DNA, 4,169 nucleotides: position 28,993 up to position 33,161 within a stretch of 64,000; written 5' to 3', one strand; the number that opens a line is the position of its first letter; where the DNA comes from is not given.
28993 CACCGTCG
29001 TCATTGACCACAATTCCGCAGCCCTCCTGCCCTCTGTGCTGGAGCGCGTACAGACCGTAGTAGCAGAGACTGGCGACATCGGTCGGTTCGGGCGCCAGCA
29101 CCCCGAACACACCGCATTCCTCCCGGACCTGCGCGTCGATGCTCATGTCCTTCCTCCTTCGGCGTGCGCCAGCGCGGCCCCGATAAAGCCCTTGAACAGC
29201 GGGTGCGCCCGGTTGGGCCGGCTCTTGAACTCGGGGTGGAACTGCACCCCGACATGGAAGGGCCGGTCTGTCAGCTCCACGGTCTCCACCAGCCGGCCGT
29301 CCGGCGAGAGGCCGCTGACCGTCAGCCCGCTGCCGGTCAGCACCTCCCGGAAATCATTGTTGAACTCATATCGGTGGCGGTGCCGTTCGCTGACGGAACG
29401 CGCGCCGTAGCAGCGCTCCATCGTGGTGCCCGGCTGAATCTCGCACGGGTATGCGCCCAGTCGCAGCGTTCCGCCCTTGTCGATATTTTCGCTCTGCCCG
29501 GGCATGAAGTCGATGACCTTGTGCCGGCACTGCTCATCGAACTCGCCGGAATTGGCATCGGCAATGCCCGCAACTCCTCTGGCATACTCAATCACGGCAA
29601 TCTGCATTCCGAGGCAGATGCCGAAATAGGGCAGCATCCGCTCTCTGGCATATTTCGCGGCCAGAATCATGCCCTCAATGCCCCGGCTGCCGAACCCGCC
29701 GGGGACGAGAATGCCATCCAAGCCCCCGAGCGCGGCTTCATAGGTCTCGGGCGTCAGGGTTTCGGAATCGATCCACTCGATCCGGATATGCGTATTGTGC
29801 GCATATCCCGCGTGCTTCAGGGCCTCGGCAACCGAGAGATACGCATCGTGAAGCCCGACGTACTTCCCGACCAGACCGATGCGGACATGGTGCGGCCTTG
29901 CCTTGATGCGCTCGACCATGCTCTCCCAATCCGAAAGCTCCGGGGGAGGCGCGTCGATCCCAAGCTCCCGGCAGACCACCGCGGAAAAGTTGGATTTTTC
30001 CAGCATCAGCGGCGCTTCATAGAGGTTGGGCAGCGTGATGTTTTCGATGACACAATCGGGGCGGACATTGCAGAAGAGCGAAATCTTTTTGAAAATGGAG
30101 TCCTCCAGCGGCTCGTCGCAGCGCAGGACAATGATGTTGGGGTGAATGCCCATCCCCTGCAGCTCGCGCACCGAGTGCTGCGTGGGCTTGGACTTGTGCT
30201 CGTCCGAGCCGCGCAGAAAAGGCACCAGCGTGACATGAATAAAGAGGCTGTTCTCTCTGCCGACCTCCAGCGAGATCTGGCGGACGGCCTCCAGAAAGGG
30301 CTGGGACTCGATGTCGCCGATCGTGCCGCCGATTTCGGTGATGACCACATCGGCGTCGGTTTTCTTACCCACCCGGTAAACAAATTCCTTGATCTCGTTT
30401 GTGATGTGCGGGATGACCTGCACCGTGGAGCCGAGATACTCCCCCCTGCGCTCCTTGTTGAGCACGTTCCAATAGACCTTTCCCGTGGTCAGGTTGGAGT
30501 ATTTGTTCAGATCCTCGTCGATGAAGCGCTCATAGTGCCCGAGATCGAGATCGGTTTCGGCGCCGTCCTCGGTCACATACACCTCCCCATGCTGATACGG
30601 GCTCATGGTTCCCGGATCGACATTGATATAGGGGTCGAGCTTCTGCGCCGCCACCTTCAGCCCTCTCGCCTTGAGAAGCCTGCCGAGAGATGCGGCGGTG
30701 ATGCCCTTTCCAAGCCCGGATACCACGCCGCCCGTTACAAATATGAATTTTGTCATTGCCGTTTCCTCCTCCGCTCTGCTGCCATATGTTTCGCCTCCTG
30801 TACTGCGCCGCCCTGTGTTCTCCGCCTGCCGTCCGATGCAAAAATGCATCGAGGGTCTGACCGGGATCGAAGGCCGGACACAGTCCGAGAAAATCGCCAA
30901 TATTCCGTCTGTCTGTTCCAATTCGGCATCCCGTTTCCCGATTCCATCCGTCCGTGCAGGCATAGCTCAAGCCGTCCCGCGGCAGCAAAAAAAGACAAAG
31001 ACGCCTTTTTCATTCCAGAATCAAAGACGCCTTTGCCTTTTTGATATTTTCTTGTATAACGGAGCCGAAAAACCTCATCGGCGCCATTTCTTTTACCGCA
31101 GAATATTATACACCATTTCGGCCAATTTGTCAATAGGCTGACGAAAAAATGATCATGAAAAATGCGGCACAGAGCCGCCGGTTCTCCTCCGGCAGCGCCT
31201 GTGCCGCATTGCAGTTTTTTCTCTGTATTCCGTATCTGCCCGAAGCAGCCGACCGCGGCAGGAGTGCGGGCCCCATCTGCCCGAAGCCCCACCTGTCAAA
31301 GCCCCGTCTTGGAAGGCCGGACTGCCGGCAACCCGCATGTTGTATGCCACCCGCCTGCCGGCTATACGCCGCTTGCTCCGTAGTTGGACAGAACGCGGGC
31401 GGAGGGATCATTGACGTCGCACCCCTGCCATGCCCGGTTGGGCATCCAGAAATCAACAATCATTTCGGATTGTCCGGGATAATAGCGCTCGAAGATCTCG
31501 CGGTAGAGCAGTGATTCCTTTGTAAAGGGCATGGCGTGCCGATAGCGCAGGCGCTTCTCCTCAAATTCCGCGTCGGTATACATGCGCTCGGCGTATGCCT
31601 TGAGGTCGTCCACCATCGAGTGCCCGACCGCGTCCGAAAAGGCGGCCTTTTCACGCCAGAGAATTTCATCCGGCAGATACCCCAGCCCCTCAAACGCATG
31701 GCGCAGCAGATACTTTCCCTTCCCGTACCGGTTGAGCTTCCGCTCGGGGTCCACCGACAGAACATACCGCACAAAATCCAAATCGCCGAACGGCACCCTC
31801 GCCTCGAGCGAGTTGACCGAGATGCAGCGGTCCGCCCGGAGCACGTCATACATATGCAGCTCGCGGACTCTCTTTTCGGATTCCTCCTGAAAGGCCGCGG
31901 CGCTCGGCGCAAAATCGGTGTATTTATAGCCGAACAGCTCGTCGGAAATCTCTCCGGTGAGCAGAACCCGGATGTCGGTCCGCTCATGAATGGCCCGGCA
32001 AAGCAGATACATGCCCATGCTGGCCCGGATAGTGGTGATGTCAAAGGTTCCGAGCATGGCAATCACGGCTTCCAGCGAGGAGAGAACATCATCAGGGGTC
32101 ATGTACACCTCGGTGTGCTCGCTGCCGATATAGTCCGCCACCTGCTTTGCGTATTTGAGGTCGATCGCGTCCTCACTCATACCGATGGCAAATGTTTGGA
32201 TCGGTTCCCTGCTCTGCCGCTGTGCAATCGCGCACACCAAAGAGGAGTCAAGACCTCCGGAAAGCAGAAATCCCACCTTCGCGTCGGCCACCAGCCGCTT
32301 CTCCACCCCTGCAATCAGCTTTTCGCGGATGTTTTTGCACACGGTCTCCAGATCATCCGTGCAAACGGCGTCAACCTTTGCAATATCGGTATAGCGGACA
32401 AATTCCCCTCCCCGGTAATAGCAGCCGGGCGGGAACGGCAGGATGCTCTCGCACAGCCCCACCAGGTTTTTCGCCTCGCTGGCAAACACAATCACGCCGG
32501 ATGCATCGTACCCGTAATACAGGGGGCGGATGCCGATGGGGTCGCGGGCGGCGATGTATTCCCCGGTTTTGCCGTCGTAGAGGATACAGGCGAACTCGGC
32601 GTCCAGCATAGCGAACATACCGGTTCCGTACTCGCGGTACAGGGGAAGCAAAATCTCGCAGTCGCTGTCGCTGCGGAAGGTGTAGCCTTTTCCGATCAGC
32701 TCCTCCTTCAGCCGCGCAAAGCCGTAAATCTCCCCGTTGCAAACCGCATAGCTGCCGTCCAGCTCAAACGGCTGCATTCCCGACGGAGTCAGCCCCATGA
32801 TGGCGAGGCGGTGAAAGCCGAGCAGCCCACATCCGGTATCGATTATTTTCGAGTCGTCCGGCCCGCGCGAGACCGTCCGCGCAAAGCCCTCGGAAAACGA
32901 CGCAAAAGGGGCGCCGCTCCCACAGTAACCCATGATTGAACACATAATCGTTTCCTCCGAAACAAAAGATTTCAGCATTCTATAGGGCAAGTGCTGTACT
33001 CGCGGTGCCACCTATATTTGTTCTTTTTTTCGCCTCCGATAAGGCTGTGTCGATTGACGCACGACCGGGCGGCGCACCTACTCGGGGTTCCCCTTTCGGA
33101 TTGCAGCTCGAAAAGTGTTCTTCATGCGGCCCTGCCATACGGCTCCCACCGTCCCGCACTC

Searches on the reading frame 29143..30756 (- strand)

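Call 49: search_protein_families(library=pfam, proteins=[window:29143-30756:-], max_evalue=0.1)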
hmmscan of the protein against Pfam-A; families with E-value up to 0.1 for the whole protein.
window:29143-30756:- (537 aa): 4 families
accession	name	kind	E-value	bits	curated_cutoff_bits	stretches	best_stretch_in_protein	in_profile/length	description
PF06418.20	CTP_synth_N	-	3.2e-125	417.3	26.1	1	3-266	1-264/265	CTP synthase N-terminus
PF00117.34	GATase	-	5.3e-38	131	22.8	1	303-525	3-188/190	Glutamine amidotransferase class-I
PF07722.19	Peptidase_C26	-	1.1e-09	38.9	20.5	1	368-509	99-219/219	Peptidase C26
PF01656.29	CbiA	-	4.2e-05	23.9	25.4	1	13-91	8-54/125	CobQ/CobB/MinD/ParA nucleotide binding domain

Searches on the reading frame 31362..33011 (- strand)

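Call 6: search_protein_families(library=pfam, proteins=[window:31362-33011:-])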
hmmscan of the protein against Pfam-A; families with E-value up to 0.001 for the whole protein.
window:31362-33011:- (549 aa): 5 families
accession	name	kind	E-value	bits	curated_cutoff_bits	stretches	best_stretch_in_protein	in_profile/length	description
PF00733.27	Asn_synthase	-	1.8e-73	248.7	21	2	228-365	2-138/354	Asparagine synthase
PF13537.11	GATase_7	-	4.9e-31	107.7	25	1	68-183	3-121/123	Glutamine amidotransferase domain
PF13522.11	GATase_6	-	3.4e-28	98.7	27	1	51-179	1-130/130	Glutamine amidotransferase domain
PF12481.13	DUF3700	-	7.7e-09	35.8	27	1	135-201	128-195/228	Aluminium induced protein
PF02540.23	NAD_synthase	-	1.3e-05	24.9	21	1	245-386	20-163/242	NAD synthase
